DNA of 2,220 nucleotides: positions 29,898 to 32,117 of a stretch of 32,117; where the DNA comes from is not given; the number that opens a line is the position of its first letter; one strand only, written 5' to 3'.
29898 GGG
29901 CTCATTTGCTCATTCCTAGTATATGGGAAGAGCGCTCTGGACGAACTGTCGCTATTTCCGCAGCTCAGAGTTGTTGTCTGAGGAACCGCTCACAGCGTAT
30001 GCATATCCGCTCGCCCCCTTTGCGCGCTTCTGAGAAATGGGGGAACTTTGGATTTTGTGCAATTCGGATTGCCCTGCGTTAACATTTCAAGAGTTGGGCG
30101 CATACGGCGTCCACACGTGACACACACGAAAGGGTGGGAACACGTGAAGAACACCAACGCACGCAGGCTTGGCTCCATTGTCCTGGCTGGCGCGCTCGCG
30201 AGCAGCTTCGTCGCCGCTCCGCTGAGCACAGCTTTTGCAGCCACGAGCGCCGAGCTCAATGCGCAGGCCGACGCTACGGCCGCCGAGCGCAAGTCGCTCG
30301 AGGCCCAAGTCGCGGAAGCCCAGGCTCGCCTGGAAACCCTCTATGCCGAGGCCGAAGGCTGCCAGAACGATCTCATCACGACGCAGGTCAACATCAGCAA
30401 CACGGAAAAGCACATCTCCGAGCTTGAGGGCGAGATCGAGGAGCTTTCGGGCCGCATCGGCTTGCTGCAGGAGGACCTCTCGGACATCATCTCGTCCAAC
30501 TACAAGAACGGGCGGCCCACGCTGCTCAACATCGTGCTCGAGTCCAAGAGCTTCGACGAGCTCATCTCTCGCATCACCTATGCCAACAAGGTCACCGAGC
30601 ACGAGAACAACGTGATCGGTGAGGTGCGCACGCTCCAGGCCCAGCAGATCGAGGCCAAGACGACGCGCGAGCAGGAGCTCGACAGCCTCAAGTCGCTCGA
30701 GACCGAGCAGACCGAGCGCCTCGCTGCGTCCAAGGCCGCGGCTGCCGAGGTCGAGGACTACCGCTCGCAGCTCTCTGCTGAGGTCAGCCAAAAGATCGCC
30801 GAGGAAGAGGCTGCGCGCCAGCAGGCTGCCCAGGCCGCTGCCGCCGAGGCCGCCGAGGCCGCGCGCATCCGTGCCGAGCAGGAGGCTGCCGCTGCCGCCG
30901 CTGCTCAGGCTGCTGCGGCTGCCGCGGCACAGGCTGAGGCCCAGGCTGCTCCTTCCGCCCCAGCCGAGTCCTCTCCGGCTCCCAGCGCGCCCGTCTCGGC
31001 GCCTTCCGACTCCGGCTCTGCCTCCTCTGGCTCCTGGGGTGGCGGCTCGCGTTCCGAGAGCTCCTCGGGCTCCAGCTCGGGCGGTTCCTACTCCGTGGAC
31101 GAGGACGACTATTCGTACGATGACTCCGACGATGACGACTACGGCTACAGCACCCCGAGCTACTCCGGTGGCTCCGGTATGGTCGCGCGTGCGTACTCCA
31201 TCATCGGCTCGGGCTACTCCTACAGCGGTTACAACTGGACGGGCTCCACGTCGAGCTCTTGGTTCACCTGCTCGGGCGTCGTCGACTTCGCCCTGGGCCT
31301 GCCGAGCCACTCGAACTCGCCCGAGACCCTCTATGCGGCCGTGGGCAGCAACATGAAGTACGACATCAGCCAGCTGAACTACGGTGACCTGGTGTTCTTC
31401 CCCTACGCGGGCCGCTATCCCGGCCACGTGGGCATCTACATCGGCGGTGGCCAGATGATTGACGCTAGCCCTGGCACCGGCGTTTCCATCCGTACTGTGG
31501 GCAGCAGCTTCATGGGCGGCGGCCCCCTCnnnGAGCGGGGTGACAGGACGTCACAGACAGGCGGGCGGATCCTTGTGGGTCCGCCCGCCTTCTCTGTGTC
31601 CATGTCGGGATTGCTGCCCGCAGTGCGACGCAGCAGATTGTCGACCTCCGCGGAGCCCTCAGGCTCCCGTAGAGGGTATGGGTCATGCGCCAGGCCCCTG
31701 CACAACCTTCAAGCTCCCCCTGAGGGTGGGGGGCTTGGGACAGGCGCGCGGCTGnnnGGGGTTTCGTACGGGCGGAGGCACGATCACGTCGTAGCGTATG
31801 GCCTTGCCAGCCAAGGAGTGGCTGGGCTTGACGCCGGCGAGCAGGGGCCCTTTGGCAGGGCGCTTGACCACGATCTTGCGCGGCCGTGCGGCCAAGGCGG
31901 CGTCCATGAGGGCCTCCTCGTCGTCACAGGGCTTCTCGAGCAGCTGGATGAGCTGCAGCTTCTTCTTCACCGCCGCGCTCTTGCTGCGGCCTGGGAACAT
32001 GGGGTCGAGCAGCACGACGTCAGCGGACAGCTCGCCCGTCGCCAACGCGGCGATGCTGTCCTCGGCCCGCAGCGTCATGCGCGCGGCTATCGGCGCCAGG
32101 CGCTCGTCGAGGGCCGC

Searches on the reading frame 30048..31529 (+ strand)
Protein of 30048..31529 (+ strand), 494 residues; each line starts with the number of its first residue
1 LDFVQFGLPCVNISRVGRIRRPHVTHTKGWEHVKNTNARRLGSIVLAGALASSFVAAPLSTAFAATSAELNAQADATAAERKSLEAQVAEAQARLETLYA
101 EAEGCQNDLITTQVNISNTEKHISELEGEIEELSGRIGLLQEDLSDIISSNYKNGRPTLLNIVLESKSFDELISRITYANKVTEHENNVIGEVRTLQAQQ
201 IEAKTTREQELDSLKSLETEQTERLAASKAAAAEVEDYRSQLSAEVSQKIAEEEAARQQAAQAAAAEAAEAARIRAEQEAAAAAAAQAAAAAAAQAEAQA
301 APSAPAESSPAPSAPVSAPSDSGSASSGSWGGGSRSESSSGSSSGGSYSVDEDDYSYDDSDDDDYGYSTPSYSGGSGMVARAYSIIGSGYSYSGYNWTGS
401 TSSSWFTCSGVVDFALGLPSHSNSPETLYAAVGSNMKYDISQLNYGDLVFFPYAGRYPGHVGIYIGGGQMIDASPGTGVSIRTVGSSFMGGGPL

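Call 67: search_protein_families(library=pfam, proteins=[window:30048-31529:+], max_evalue=0.001)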
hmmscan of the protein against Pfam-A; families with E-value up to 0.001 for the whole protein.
window:30048-31529:+ (494 aa): 2 families
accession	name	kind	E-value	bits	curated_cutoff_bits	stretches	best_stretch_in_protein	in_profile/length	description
PF00877.26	NLPC_P60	-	4.6e-14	52.7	23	1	395-489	4-96/105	NlpC/P60 family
PF24568.1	CC_PcsB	-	3.7e-07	30.4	27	1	130-194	1-66/75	Peptidoglycan hydrolase PcsB, coiled-coil domain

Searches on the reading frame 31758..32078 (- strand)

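Call 67: search_protein_families(library=pfam, proteins=[window:31758-32078:-], max_evalue=0.001)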
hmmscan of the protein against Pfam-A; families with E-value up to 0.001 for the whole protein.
window:31758-32078:- (107 aa): 1 family
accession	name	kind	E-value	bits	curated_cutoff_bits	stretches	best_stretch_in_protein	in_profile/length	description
PF04445.19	SAM_MT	-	3.1e-25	89.4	26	1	1-100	130-229/230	Putative SAM-dependent methyltransferase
